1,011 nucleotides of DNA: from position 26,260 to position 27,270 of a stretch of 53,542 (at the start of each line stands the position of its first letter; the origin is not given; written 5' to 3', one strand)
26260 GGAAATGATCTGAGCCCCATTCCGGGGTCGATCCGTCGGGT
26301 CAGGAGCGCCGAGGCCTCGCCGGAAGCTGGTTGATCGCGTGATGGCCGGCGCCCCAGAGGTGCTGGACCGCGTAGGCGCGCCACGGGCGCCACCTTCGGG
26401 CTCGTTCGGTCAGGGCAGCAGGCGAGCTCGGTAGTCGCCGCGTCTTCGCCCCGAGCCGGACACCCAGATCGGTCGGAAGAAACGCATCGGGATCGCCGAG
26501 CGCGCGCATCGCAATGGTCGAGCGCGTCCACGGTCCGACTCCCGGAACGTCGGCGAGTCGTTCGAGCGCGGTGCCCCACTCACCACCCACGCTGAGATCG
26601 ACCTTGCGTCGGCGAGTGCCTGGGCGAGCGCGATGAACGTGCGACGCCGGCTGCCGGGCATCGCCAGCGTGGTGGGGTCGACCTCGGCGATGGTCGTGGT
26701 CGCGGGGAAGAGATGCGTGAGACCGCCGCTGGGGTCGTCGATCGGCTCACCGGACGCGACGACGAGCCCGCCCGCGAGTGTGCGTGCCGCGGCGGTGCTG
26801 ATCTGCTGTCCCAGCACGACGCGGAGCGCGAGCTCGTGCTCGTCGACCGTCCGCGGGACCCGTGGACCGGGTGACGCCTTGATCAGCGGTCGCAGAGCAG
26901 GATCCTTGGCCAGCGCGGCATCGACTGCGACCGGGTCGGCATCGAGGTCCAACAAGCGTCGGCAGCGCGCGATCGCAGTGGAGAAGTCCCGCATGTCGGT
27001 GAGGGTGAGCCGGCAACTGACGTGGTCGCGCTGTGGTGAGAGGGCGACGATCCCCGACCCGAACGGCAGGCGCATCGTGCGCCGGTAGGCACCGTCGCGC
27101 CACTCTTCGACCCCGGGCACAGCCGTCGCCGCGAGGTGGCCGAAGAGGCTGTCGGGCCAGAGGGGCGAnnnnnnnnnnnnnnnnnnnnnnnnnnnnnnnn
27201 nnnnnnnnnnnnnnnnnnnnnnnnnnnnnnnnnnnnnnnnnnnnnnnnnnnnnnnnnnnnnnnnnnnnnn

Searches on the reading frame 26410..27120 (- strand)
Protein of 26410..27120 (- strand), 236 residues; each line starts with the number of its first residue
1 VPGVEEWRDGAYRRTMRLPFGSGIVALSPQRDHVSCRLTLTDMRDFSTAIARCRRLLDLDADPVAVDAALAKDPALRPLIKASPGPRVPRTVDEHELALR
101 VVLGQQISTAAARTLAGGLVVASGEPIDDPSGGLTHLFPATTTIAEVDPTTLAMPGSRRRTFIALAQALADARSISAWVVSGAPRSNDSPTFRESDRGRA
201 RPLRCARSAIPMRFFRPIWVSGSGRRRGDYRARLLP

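Call 12: search_protein_families(library=pfam, proteins=[window:26410-27120:-], max_evalue=0.001)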
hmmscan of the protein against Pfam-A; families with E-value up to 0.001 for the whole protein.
window:26410-27120:- (236 aa): 1 family
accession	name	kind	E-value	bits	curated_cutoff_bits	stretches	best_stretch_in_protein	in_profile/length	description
PF06029.17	AlkA_N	-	1.8e-27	96.4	26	1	2-93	25-118/118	AlkA N-terminal domain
